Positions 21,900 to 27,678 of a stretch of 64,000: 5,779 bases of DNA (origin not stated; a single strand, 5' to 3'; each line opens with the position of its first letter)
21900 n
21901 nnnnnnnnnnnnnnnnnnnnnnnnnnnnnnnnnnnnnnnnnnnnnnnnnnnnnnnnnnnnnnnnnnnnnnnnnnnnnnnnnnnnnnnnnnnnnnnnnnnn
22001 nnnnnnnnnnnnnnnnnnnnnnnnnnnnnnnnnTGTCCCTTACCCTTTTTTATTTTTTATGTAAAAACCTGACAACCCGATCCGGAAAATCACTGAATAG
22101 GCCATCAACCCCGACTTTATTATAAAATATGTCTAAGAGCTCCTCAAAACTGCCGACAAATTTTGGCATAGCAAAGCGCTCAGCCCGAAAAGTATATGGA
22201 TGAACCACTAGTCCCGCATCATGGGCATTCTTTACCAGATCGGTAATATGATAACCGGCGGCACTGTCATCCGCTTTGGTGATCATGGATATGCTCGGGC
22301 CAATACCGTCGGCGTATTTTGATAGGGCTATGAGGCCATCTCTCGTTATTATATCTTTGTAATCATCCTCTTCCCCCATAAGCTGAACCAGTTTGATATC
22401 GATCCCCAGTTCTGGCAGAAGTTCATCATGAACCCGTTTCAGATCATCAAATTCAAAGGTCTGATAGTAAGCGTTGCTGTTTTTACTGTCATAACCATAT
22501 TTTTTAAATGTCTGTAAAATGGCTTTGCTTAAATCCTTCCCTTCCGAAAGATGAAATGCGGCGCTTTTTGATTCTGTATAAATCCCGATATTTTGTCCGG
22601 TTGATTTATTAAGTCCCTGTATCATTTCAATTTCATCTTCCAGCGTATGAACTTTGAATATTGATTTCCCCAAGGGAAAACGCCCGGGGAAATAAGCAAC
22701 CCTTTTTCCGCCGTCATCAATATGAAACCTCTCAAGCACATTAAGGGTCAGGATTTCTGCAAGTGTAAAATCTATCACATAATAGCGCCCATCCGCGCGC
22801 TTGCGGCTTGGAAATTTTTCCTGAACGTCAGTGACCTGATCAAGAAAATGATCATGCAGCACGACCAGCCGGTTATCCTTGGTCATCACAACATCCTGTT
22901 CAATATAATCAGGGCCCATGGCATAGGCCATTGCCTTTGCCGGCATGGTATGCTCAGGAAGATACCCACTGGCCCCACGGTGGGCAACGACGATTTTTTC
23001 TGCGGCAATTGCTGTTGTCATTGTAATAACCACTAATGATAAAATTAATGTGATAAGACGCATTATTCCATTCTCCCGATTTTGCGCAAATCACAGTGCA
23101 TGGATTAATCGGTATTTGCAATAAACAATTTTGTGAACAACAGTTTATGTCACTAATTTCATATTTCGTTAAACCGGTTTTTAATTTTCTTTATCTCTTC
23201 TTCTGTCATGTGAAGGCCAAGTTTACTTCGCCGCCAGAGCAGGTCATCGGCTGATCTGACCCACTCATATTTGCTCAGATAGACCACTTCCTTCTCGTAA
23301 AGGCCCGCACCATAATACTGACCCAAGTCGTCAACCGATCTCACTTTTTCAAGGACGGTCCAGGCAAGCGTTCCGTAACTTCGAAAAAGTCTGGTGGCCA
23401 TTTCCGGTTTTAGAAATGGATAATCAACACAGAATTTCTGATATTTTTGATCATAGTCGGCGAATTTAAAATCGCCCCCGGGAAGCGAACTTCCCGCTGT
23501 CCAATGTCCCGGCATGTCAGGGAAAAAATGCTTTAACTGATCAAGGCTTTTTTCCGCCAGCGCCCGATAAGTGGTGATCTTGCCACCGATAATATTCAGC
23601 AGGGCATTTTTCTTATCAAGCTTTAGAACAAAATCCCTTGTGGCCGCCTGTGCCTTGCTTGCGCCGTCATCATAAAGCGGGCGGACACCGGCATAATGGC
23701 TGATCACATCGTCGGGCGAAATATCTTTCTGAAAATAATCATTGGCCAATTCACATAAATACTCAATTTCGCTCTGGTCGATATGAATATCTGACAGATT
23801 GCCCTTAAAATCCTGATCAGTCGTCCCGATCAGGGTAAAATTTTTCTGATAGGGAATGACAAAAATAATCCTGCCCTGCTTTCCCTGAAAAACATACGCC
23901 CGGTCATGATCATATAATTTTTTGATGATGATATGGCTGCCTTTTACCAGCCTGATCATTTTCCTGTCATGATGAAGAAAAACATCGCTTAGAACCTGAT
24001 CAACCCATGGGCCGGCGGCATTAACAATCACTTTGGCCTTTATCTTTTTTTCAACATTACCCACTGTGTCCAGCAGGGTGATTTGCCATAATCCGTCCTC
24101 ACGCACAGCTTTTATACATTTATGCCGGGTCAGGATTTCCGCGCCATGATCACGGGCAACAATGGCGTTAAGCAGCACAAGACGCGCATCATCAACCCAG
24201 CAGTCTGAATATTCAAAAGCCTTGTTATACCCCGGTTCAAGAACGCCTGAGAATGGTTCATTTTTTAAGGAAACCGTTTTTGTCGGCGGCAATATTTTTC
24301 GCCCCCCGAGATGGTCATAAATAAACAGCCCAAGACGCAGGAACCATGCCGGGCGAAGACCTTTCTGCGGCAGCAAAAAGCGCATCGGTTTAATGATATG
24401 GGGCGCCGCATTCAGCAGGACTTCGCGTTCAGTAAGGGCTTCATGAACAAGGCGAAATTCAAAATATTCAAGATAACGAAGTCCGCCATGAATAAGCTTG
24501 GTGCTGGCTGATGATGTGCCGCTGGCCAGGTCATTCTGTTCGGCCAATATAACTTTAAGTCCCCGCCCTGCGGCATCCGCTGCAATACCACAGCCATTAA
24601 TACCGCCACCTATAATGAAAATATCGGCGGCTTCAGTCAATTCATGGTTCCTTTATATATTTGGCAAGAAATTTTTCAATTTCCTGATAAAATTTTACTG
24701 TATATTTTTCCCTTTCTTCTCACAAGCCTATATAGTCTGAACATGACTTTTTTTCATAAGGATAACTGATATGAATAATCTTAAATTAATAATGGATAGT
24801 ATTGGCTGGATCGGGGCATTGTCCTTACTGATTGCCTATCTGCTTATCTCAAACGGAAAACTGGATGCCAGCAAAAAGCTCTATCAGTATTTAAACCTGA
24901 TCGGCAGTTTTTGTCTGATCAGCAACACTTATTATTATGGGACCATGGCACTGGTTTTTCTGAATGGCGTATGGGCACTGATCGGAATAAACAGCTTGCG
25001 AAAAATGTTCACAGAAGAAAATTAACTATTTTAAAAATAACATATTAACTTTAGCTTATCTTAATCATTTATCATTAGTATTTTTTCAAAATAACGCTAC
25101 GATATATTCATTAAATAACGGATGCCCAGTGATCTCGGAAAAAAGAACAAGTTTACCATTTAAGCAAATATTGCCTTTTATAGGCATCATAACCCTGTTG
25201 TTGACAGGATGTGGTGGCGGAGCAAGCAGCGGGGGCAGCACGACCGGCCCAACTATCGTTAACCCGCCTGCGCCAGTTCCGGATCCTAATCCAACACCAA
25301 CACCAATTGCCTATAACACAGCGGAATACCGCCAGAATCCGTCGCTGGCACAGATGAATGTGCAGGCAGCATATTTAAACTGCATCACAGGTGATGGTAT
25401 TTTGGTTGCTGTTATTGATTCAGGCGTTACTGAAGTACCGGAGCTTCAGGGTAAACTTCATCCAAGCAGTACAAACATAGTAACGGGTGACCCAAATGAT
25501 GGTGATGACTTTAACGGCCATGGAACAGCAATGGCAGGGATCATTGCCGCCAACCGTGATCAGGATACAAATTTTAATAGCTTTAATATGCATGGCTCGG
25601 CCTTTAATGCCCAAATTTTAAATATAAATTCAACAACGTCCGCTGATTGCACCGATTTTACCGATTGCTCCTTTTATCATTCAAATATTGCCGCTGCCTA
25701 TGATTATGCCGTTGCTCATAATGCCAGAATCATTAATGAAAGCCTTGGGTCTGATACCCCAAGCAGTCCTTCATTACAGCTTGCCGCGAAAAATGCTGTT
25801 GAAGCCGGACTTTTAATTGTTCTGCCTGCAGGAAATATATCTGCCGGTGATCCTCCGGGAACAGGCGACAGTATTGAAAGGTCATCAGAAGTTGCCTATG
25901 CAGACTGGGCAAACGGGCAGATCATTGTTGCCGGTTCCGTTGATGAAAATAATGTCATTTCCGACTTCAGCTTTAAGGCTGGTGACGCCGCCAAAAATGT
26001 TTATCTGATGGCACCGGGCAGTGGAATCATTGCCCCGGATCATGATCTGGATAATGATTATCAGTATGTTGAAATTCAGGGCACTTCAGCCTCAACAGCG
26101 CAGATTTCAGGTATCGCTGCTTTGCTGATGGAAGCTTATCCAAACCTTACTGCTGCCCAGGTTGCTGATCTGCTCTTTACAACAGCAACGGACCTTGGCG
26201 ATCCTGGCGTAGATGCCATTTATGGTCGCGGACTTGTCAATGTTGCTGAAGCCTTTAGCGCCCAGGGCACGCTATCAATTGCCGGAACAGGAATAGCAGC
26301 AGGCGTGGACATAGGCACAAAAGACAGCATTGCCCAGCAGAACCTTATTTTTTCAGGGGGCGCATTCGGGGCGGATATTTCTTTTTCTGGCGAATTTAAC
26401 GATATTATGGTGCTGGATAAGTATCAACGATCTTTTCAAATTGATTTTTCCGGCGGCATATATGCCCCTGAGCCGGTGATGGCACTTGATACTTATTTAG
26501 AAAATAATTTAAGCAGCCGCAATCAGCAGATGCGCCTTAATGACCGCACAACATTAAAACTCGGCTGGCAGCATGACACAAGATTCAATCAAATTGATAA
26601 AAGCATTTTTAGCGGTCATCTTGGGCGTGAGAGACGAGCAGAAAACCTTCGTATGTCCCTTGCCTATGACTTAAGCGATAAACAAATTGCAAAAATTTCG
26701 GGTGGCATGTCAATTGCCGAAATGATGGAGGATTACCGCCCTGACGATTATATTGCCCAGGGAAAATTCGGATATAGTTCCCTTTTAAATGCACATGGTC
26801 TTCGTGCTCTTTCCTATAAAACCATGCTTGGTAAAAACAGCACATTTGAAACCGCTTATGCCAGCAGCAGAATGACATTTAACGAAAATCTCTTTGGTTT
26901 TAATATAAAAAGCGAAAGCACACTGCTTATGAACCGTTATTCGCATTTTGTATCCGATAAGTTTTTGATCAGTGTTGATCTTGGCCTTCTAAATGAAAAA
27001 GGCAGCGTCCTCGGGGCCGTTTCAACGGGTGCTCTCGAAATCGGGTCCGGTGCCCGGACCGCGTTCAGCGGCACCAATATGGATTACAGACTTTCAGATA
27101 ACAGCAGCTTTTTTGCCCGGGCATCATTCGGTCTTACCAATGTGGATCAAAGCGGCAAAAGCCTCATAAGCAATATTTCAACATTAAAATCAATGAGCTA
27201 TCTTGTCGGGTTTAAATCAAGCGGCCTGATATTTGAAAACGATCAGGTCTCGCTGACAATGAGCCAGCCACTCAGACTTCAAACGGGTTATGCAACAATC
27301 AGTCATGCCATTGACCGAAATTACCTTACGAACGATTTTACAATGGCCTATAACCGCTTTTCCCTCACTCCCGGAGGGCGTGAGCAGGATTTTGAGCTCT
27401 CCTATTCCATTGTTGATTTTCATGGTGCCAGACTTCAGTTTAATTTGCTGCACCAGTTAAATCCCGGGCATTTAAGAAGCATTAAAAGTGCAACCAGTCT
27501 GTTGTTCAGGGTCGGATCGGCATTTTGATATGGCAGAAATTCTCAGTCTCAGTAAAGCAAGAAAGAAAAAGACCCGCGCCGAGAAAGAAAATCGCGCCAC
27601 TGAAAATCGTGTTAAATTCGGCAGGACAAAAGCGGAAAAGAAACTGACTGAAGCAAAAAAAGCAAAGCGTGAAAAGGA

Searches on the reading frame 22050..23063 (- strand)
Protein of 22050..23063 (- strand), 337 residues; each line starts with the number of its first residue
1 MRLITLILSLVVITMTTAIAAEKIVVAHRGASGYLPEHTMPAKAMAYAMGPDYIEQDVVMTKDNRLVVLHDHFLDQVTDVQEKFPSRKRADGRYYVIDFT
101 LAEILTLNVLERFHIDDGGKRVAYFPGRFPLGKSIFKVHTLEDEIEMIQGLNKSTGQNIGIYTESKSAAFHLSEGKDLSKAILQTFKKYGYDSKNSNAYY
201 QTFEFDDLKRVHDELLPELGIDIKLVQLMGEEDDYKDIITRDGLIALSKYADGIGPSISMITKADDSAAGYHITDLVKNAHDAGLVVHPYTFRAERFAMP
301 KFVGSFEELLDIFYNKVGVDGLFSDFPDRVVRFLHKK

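Call 13: search_protein_families(library=pfam, proteins=[window:22050-23063:-], max_evalue=0.001)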
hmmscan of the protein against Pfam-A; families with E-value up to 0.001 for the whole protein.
window:22050-23063:- (337 aa): 1 family
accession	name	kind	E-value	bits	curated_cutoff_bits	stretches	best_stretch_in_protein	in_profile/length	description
PF03009.23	GDPD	-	2.3e-50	172.5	23.6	1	28-328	1-243/244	Glycerophosphoryl diester phosphodiesterase family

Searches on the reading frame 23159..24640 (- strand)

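Call 13: search_protein_families(library=pfam, proteins=[window:23159-24640:-], max_evalue=0.001)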
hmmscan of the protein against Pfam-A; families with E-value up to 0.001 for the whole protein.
window:23159-24640:- (493 aa): 4 families
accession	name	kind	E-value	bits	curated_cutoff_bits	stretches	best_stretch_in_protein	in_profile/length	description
PF01266.30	DAO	-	2.5e-57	195.4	27.9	1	6-332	1-322/353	FAD dependent oxidoreductase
PF16901.10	DAO_C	-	1.3e-10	41.7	31.4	1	381-478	3-100/126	C-terminal domain of alpha-glycerophosphate oxidase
PF12831.13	FAD_oxidored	-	6e-06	26.2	27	0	6-46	1-41/416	FAD dependent oxidoreductase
PF13450.12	NAD_binding_8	-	0.00024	21.8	21.9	0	9-45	1-37/68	NAD(P)-binding Rossmann-like domain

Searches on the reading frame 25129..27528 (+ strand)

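Call 13: search_protein_families(library=pfam, proteins=[window:25129-27528:+], max_evalue=0.001)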
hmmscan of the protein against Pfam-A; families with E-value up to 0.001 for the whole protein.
window:25129-27528:+ (799 aa): 1 family
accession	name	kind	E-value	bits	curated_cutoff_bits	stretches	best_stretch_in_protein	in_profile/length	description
PF00082.27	Peptidase_S8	-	1.2e-47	163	21.8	1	88-368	1-288/288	Subtilase family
